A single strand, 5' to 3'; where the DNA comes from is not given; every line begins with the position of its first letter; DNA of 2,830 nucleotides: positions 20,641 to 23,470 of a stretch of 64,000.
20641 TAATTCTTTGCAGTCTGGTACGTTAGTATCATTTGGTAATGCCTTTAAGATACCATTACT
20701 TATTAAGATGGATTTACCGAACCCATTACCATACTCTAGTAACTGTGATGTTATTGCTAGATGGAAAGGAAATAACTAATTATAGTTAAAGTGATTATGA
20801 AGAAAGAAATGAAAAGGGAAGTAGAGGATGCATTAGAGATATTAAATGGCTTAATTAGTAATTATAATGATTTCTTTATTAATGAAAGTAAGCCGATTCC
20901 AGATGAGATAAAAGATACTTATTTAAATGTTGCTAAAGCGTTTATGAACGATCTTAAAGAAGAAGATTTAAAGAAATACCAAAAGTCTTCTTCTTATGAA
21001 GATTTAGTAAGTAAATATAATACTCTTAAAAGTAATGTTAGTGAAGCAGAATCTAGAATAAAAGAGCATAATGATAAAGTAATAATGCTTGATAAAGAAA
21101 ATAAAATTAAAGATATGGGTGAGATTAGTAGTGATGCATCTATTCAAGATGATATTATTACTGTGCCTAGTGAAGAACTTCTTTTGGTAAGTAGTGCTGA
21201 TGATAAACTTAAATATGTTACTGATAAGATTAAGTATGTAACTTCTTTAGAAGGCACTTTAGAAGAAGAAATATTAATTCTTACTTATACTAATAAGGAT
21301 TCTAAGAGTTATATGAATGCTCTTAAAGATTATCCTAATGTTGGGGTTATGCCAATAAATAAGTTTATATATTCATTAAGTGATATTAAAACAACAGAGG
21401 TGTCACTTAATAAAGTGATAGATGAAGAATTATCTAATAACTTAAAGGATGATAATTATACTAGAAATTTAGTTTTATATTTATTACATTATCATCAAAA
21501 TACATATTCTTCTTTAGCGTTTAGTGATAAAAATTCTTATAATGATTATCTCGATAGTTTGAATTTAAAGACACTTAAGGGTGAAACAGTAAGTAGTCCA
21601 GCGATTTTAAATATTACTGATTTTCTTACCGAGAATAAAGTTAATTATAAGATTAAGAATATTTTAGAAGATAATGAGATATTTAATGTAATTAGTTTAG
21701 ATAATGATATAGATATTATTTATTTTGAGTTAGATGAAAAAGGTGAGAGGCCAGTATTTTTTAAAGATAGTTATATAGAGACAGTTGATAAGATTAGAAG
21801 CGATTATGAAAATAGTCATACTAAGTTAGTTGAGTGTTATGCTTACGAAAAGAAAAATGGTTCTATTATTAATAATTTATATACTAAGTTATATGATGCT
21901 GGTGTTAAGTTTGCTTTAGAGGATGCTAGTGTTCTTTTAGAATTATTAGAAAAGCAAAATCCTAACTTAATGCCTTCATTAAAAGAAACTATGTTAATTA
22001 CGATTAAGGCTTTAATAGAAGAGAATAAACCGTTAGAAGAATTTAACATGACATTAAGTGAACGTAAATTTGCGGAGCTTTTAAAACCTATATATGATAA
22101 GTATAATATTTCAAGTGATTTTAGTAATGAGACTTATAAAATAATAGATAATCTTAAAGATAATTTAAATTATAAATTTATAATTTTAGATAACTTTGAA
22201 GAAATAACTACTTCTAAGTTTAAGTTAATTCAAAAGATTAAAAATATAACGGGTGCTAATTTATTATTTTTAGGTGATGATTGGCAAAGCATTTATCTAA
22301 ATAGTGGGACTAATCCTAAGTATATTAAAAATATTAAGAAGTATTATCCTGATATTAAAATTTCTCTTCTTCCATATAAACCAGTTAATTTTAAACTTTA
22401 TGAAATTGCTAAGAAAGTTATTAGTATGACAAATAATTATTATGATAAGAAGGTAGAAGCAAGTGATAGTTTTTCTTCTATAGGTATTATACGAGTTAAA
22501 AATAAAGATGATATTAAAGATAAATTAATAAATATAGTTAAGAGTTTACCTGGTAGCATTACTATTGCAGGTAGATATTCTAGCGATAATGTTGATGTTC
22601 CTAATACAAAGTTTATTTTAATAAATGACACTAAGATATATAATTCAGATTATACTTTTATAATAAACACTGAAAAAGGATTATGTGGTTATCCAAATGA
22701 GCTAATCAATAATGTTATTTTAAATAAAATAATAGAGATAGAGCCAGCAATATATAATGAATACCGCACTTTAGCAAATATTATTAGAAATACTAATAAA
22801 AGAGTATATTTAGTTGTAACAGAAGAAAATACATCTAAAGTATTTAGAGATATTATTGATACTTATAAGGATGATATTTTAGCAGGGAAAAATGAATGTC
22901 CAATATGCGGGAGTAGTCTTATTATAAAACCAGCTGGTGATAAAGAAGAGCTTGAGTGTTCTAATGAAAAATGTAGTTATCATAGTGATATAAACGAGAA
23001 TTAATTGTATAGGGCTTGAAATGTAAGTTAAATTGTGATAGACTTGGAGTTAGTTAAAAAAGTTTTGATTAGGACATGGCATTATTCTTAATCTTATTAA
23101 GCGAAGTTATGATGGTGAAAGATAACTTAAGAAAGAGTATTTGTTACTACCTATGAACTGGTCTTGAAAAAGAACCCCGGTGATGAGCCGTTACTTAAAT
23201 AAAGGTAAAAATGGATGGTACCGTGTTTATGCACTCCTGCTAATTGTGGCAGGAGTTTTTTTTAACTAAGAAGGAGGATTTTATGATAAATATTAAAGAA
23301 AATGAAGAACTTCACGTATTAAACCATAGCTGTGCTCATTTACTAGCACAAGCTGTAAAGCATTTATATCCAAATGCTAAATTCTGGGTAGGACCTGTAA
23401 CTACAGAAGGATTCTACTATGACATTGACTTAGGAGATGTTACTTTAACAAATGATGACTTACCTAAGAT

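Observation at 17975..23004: Uncharacterised HerA-like ATPase plus catalytically eroded helicase-IV-like/zinc-ribbon protein: candidate novel defence or DNA-processing module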

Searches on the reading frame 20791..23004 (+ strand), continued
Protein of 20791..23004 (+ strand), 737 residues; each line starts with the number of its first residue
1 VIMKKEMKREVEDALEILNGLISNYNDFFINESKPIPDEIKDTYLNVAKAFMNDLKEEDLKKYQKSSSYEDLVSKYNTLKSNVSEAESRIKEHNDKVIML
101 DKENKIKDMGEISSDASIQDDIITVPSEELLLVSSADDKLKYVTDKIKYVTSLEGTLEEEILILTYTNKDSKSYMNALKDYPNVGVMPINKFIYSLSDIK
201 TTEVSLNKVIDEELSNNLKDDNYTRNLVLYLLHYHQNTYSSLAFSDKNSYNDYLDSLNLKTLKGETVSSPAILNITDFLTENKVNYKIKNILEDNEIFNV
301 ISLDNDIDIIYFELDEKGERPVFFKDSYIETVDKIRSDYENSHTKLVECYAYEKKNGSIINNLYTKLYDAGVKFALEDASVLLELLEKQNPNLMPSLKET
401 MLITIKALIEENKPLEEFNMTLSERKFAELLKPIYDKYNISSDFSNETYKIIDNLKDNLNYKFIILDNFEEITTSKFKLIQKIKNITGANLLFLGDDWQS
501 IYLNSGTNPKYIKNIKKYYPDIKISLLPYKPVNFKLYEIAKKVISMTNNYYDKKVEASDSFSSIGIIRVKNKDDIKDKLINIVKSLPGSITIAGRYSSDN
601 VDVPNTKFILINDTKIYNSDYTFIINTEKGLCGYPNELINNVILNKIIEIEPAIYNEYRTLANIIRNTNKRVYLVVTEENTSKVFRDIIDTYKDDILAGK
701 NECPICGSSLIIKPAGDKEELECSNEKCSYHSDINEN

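Call 27: predict_structure(protein=window:20791-23004:+)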
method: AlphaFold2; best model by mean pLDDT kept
length: 737 residues; sequences in the alignment: 1
mean_pLDDT: 39.3   pTM: 0.24
mean pLDDT of the five models: 39.3, 30.9, 30.7, 30.5, 29.5
residues with pLDDT >= 90: 0; 70-90: 43; 50-70: 64; < 50: 630
segments of 3 or more residues with pLDDT < 50: 1-5, 31-33, 96-512, 517-680, 694-699, 701-707, 711-718, 723-727, 729-737
pLDDT, mean of each block of 10 residues (from residue 1): 50 75 65 51 68 72 68 79 72 50 38 41 38 36 38 33 29 32 27 27 35 40 40 38 41 45 39 28 27 24 22 26 24 30 31 35 33 32 37 38 35 32 34 38 33 29 28 38 40 41 43 45 41 32 34 30 27 36 32 30 28 24 29 32 33 38 46 46 53 49 47 46 47 37
secondary structure, 60 per line:
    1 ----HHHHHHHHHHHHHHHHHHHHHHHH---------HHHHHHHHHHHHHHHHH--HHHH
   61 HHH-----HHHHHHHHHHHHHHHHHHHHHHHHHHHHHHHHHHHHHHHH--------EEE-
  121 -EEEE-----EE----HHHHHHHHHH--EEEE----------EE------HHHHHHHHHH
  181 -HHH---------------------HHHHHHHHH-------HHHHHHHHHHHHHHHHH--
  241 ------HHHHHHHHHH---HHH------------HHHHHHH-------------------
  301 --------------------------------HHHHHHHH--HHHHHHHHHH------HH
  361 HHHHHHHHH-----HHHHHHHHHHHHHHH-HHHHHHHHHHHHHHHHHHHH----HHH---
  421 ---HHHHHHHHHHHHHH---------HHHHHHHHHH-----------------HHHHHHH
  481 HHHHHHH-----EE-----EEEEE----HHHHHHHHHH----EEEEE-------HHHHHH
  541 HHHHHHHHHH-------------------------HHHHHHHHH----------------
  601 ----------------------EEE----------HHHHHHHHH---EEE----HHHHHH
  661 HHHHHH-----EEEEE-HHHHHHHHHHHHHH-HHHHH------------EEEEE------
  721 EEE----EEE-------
elements in order (helices of 4 or more, strands of 3 or more residues): H5-28 H38-54 H57-63 H69-108 E117-119 E122-125 H137-146 E149-152 H171-180 H206-214 H222-238 H247-256 H275-281 H333-340 H343-352 H359-369 H375-389 H391-410 H424-437 H447-456 H474-487 E500-504 H509-518 E523-527 H535-550 H576-584 E623-625 H636-644 E648-650 H655-666 E672-676 H678-691 H693-697 E710-714 E721-723 E728-730
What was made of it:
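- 20797..21126 (+): HelL N-terminal coiled-coil region (aa 1-110). This is the best-conserved part. Helices predicted in call 27 (pLDDT 50-79 here).
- Tried and rejected: Single-sequence AF2 of HelL gave pLDDT 39 and was unusable (call 27).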

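Call 30: find_related_loci(query=A1, collection=genome_contigs, flank=7000)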
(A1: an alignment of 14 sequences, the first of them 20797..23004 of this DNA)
Query A1 (735 aa) in genome_contigs; peptide patterns used: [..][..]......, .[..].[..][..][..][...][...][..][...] (x = any residue, [..] = any of these).
600 stretches matched a pattern (row limit reached: there are more); 532 encode a relative of the query (tblastn E <= 1e-3); the best 80 are kept; 80 distinct loci.
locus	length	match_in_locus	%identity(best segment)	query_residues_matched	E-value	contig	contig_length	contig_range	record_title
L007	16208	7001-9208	65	1-733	0e+0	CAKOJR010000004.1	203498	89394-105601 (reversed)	MAG: uncultured Bacilli bacterium isolate REFINED_METABAT215_TOP10_CONTIGS_1500_ASSEMBLY_K77_MERGED__Hadza_MoBio_hadza-I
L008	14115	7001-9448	24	4-735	2e-55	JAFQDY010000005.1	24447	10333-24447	MAG: Oscillospiraceae bacterium isolate RGIG1732 Goat_Cecum-3__c30534, whole genome shotgun sequence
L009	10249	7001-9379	25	8-728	1e-50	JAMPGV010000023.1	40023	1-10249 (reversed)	MAG: Muribaculum sp. isolate NALB_7961_33 Scaffold_#23__SCF_023___40023_bp, whole genome shotgun sequence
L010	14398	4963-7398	25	1-732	3e-49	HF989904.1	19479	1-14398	Acholeplasma sp. CAG:878 genomic scaffold, scf53, whole genome shotgun sequence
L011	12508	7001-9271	23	49-734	1e-48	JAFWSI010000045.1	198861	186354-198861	MAG: Ruminococcus sp. isolate RGIG6026 Sheep_Omasum-4__c537359, whole genome shotgun sequence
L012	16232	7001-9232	25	67-732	3e-48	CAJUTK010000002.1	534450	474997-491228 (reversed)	MAG TPA_asm: uncultured Bacilli bacterium isolate MGBC165900 genome assembly, contig: MGBC165900.2, whole genome shotgun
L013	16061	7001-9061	25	118-735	7e-48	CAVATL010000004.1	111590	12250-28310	Candidatus Methanomethylophilaceae archaeon isolate H07626-L1_cleanbin_000015 genome assembly, contig: Spades_H07626-L1_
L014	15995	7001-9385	24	7-728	8e-47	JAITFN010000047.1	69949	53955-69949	MAG: Candidatus Fibrimonadaceae bacterium isolate Nx346_bin40 k119_20290, whole genome shotgun sequence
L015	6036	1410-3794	24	8-732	8e-47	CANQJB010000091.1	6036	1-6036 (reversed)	MAG: uncultured Clostridia bacterium isolate Lapin-027__bin6 genome assembly, contig: Lapin-027__NODE_14458_length_6036_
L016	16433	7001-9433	23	4-735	1e-46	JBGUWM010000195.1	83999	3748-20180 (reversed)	MAG: Acutalibacteraceae bacterium isolate ruminal_MAG_77 ruminal_MAG_77_contig_0195, whole genome shotgun sequence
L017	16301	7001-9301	25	48-735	6e-46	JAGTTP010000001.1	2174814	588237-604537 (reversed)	Clostridiaceae bacterium Marseille-Q4145 NODE_1_length_2174814_cov_68.960047, whole genome shotgun sequence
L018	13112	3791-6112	24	34-732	5e-45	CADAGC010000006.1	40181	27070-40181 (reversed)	MAG: uncultured Ruminococcus sp. isolate RUG13257 genome assembly, contig: RUG13257_asm_6, whole genome shotgun sequence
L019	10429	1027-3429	23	3-723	5e-45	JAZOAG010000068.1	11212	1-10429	MAG: Lachnospiraceae bacterium isolate T1900044764_TS20190230.MAGScoT_cleanbin_000012 SGB_2390_k141_185087, whole genome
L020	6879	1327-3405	24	113-735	2e-44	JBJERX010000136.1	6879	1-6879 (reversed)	MAG: Huintestinicola sp. isolate PUUB37_bin.024 NODE_8809_length_6879_cov_12.359027, whole genome shotgun sequence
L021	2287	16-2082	25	121-732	6e-45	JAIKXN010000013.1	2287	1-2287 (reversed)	MAG: Lachnospiraceae bacterium isolate RUI456 k141_1672021_flag=0_multi=6.2116_len=2287, whole genome shotgun sequence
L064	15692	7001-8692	20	128-646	3e-32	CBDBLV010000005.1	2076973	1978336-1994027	MAG: Dehalococcoidia bacterium isolate ee5483b1-fc76-4e64-9a74-85ffbb356386 genome assembly, contig: contig_5, whole gen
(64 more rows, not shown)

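Call 40: find_encoding_contigs(protein=P0146, flank=10000, max_places=3)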
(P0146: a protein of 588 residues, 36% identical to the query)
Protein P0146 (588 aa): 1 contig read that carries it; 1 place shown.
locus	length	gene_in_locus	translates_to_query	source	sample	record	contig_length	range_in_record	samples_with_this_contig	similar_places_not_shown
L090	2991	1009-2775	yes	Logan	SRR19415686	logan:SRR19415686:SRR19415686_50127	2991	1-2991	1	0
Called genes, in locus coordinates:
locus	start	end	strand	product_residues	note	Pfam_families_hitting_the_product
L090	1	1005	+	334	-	?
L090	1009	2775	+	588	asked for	PF00580:UvrD-helicase, PF13245:AAA_19 (faint)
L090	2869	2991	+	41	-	?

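Call 44: search_protein_families(library=pfam, proteins=[P0146, L064:10437-13610:+], max_evalue=0.01)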
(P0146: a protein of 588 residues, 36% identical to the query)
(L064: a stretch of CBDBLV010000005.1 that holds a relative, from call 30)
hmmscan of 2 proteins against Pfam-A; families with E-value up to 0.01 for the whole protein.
P0146 (588 aa): 4 families
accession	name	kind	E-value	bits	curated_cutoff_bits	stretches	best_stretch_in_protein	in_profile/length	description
PF00580.27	UvrD-helicase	-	5.8e-11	43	23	1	85-453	10-265/271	UvrD/REP helicase N-terminal domain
PF13245.12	AAA_19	-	1e-05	26.2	25.1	1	92-441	15-131/134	AAA domain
PF13401.12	AAA_22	-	0.0027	18.5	27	0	362-435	47-123/130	AAA domain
PF18078.7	Thioredoxin_11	-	0.0049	17.5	22.9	1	159-240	6-84/126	Thioredoxin-like SNTX domain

L064:10437-13610:+ (1057 aa): 8 families
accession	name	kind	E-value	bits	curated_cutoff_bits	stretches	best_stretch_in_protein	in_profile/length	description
PF01935.23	DUF87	-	1.5e-32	113.9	23.2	1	578-864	1-218/220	Helicase HerA, central domain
PF00239.26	Resolvase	-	2.7e-32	112.3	23.3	1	12-158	1-143/145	Resolvase, N terminal domain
PF07508.19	Recombinase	-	8.9e-24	84.1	21.1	1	188-284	1-102/102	Recombinase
PF13408.12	Zn_ribbon_recom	-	1.2e-13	51.6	25.3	1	299-358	1-58/58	Recombinase zinc beta ribbon domain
PF05872.18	HerA_C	-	5.1e-09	35.7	22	1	879-983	252-362/502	Helicase HerA-like C-terminal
PF01580.24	FtsK_SpoIIIE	-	1.5e-06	28.2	24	1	593-624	31-63/221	FtsK/SpoIIIE family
PF10412.15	TrwB_AAD_bind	-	0.00013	21.4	20.5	1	597-651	12-58/387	Type IV secretion-system coupling protein DNA-binding domain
PF12846.13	AAA_10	-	0.0025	17.3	27.5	0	601-647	22-60/362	AAA-like domain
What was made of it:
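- Tried and rejected: It is a serine-recombinase-HerA fusion (call 44).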

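Call 51: search_protein_families(library=padloc, proteins=[P0141, P0154, P0148, P0146], max_evalue=0.001)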
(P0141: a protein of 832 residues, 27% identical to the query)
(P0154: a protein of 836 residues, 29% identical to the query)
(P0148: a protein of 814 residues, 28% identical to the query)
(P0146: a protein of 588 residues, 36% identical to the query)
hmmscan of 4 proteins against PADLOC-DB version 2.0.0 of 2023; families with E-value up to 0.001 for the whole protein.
P0141 (832 aa): 45 families (the best 25 are shown)
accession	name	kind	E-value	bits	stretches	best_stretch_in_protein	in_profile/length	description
PDLC03802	RTasHel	-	5.7e-45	152.3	3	484-612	151-280/675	DRT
PDLC00117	GajB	-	3.7e-41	139.3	3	462-608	156-305/604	UrvD helicase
PDLC00132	GajB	-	9.7e-37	124.9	2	481-621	170-315/625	UrvD helicase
PDLC00114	GajB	-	2.6e-35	120.1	2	479-614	169-308/635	UrvD helicase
PDLC00103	GajB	-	7.8e-31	105.6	3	493-607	179-297/612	UrvD helicase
PDLC00107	GajB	-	1.6e-29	101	3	477-595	167-288/587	UrvD helicase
PDLC00127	GajB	-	6.4e-27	92.3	2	480-608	156-292/594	UrvD helicase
PDLC00123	GajB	-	2.2e-25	87.3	3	518-608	173-262/540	UrvD helicase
PDLC00122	GajB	-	9.6e-24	82.1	2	488-623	129-264/502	UrvD helicase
PDLC00130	GajB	-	1.8e-23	80.6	3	488-610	168-295/589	UrvD helicase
PDLC00129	GajB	-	2.4e-22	77.3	2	516-617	222-321/594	UrvD helicase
PDLC00134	GajB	-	9.2e-22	75.7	2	499-604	186-295/431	UrvD helicase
PDLC00110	GajB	-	9.2e-22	75.3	2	113-213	25-128/725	UrvD helicase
PDLC00119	GajB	-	3.3e-21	73.9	3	448-646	139-339/565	UrvD helicase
PDLC00104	GajB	-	2.5e-20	70.8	3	139-220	8-93/574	UrvD helicase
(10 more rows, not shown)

P0154 (836 aa): 45 families (the best 25 are shown)
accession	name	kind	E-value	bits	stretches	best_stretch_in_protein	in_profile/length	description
PDLC03802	RTasHel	-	6.7e-46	155.4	3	459-639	121-291/675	DRT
PDLC00132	GajB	-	1e-40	138.1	3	486-608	171-298/625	UrvD helicase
PDLC00117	GajB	-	5.1e-40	135.5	3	487-608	176-301/604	UrvD helicase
PDLC00114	GajB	-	9.1e-40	134.8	3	475-621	161-313/635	UrvD helicase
PDLC00103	GajB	-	1.1e-34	118.4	3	505-610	193-296/612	UrvD helicase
PDLC00104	GajB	-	1.9e-30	104.1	3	520-618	161-257/574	UrvD helicase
PDLC00107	GajB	-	3.3e-28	96.6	3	479-613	165-302/587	UrvD helicase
PDLC00134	GajB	-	6.5e-28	96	2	125-233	7-119/431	UrvD helicase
PDLC00130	GajB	-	4e-26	89.4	3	499-615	175-296/589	UrvD helicase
PDLC00123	GajB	-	2.5e-25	87.1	3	520-626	171-275/540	UrvD helicase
PDLC00127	GajB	-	8.8e-25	85.2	2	483-611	155-291/594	UrvD helicase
PDLC00116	GajB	-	6.1e-24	82.6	2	518-610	153-244/557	UrvD helicase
PDLC00122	GajB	-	1.1e-22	78.6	2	497-684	136-313/502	UrvD helicase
PDLC00119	GajB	-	3.2e-22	77.2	3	503-604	192-295/565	UrvD helicase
PDLC00118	GajB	-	8.7e-21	72.4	3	520-571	143-194/515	UrvD helicase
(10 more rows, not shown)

P0148 (814 aa): 48 families (the best 25 are shown)
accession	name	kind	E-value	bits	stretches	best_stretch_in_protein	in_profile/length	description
PDLC03802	RTasHel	-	3.9e-48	162.8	3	458-590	149-276/675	DRT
PDLC00117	GajB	-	1.4e-42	144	3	458-584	175-305/604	UrvD helicase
PDLC00132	GajB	-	2.1e-40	137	3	456-618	169-336/625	UrvD helicase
PDLC00114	GajB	-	4.3e-38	129.3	3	457-624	171-345/635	UrvD helicase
PDLC00107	GajB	-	1.2e-32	111.3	3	462-572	176-289/587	UrvD helicase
PDLC00130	GajB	-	4.9e-30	102.3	3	461-586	165-295/589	UrvD helicase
PDLC00127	GajB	-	4.8e-29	99.3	3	460-583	160-291/594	UrvD helicase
PDLC00103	GajB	-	7.3e-29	99.1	3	494-584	209-298/612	UrvD helicase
PDLC00119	GajB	-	1.4e-26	91.6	3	494-573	216-292/565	UrvD helicase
PDLC00123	GajB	-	4e-26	89.7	3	494-622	174-300/540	UrvD helicase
PDLC00122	GajB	-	6.5e-26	89.3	2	494-648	160-305/502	UrvD helicase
PDLC00104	GajB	-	3e-23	80.4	3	492-560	161-227/574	UrvD helicase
PDLC00116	GajB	-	1.4e-22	78.1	2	493-583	156-245/557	UrvD helicase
PDLC00134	GajB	-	3.9e-22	76.9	2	493-573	209-288/431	UrvD helicase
PDLC00110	GajB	-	1.2e-21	75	2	110-209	42-144/725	UrvD helicase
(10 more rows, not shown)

P0146 (588 aa): 5 families
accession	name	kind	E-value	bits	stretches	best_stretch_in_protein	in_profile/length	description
PDLC03802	RTasHel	-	5.5e-12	43.3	2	77-209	7-136/675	DRT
PDLC00132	GajB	-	2e-09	34.7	2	369-462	177-282/625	UrvD helicase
PDLC00114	GajB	-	8.1e-09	32.6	1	330-473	140-293/635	UrvD helicase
PDLC00117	GajB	-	2.8e-08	30.7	1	384-481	196-304/604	UrvD helicase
PDLC00130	GajB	-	0.00073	15.9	0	392-462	198-267/589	UrvD helicase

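Call 86: search_solved_structures(query=A1, max_evalue=0.00001)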
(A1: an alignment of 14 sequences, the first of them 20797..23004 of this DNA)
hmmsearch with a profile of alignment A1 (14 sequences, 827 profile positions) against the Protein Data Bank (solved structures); distinct sequences matched with E-value up to 0.00001: 25.
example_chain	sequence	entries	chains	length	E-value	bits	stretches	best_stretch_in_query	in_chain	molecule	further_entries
1pjr_A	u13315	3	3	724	1.8e-51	178.4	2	466-641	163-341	PCRA | ATP-DEPENDENT HELICASE PCRA | HELICASE PCRA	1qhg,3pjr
4c2u_A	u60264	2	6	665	1.3e-49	172.3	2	478-645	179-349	DNA HELICASE II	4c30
4c2t_A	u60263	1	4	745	2.3e-49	171.5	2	478-645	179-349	DNA HELICASE II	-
9dci_A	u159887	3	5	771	2.3e-48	168.2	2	466-650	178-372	ATP-dependent DNA helicase UvrD1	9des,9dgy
2pjr_A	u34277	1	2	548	4.8e-47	163.8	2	465-641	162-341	PROTEIN (HELICASE PCRA)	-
1uaa_A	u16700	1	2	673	1.3e-43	152.4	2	473-636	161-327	PROTEIN (ATP-DEPENDENT DNA HELICASE REP.)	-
3lfu_A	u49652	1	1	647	2.9e-42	148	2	477-644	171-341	DNA helicase II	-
2is1_A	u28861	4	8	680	3.5e-42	147.7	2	477-644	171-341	DNA helicase II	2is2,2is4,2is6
1qhh_B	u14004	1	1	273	2.3e-28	102.1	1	475-642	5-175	PROTEIN (PCRA (SUBUNIT))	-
3u44_A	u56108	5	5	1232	3.9e-20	74.8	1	130-200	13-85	ATP-dependent helicase/nuclease subunit A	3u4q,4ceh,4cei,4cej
8jqb_E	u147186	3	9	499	1e-17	66.8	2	505-621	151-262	Gabija protein GajB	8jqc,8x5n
8iud_A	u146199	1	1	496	4.4e-17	64.7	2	505-621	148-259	Gabija protein GajB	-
8j4t_G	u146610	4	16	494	5.8e-17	64.3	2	505-621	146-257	Gabija protein GajB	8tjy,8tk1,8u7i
8sm3_B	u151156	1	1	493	6.4e-17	64.2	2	505-621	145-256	Gabija protein GajB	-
1qhh_A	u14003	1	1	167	1.2e-16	63.3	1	127-214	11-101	PROTEIN (PCRA (SUBUNIT))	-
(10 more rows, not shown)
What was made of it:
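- Closest known: RecC of RecBCD and AddB of AddAB. Same: The A1 profile detects AddA and RecB weakly (call 86).
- Tried and rejected: The best profile matches are PcrA/UvrD/Rep (call 86).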

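Call 103: search_dna_similar(query=window:20797-23004:+, collection=phages, mode=protein, max_rows=8)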
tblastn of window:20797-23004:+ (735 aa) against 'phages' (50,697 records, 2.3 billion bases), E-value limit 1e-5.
Records with a match: 3; places in all: 3; records where one place covers at least 80% of the query: 0.
Best place of each record, by identity: <60% 3.
By first word of the organism name: Bacteriophage 3.
By host as written in the record: - 3.
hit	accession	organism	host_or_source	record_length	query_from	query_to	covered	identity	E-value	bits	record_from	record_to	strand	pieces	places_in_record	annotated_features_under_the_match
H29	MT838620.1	Bacteriophage sp.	human fecal samples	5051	223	504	38%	22.5%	8e-9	65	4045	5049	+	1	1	record has no annotation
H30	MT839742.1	Bacteriophage sp.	human fecal samples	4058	258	505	34%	23.8%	4e-11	73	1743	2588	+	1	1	record has no annotation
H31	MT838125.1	Bacteriophage sp.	human fecal samples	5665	257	505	34%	23.2%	7e-6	56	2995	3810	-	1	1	record has no annotation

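Call 104: search_dna_similar(query=window:20797-23004:+, collection=plasmids, mode=protein, max_rows=8)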
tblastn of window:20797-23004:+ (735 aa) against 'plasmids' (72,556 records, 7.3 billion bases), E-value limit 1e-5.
Records with a match: 41; places in all: 41; records where one place covers at least 80% of the query: 0.
Best place of each record, by identity: <60% 41.
By first word of the organism name: Acinetobacter 26; Vibrio 4; Pseudomonas 2; Martelella 2; Methylotuvimicrobium 1; Halalkaliarchaeum 1; Marinomonas 1; Halorhabdus 1; Dysgonomonadaceae 1; Paenisporosarcina 1; and 1 more.
By predicted mobility (MOB-suite, as given by PLSDB): mobilizable 23; non-mobilizable 14; conjugative 4.
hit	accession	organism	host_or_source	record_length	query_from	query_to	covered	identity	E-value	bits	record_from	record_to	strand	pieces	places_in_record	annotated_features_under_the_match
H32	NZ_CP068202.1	Acinetobacter johnsonii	-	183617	178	673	67%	24.7%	6e-13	81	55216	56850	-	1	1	UvrD-helicase domain-containing protein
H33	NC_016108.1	Methylotuvimicrobium alcaliphilum 20Z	-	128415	206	710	69%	22.9%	8e-26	122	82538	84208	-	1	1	UvrD-helicase domain-containing protein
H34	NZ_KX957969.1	Vibrio alginolyticus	shrimp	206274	242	674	59%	21.6%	2e-8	66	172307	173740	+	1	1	UvrD-helicase domain-containing protein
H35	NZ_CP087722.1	Halalkaliarchaeum sp. AArc-CO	Kulunda Steppe hypersaline lake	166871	184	505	44%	24.2%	3e-9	69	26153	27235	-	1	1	UvrD-helicase domain-containing protein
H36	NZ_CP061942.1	Marinomonas algicola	Ulva pertusa (algae),microorganism ...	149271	303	646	47%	22.1%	2e-8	66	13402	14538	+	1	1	UvrD-helicase domain-containing protein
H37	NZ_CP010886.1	Vibrio parahaemolyticus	Shrimps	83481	193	505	43%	24.0%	8e-15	87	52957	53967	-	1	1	UvrD-helicase domain-containing protein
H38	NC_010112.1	Vibrio sp. 23023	-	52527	193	505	43%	24.0%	7e-14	84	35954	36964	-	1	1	UvrD-helicase domain-containing protein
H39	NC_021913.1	Halorhabdus tiamatea SARL4B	-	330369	178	505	45%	22.7%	2e-8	66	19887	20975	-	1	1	UvrD-helicase domain-containing protein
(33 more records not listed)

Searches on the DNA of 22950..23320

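Call 58: search_rna_families(source=window, start=22950, end=23320, threshold=evalue, max_evalue=1)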
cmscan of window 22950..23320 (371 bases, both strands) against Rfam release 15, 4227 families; matches with E-value up to 1: 4.
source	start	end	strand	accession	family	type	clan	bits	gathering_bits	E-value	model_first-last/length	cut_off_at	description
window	23056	23241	+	RF00230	T-box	Cis-reg; leader;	-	69.6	93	3e-15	1-219/219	no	T-box leader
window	23216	23264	+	RF02399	NsiR1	Gene; sRNA;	-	23.8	39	0.013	1-60/60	no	Nitrogen stress-induced RNA 1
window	23091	23231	+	RF02447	SpR19_sRNA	Gene; sRNA;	-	21.8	79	0.12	1-123/123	no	Streptococcus sRNA SpR19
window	23198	23264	+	RF00021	Spot_42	Gene; sRNA;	-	19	80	0.24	1-115/115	no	Spot 42 RNA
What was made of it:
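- Tried and rejected: The thrS T-box appears only at E-value threshold (call 58).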
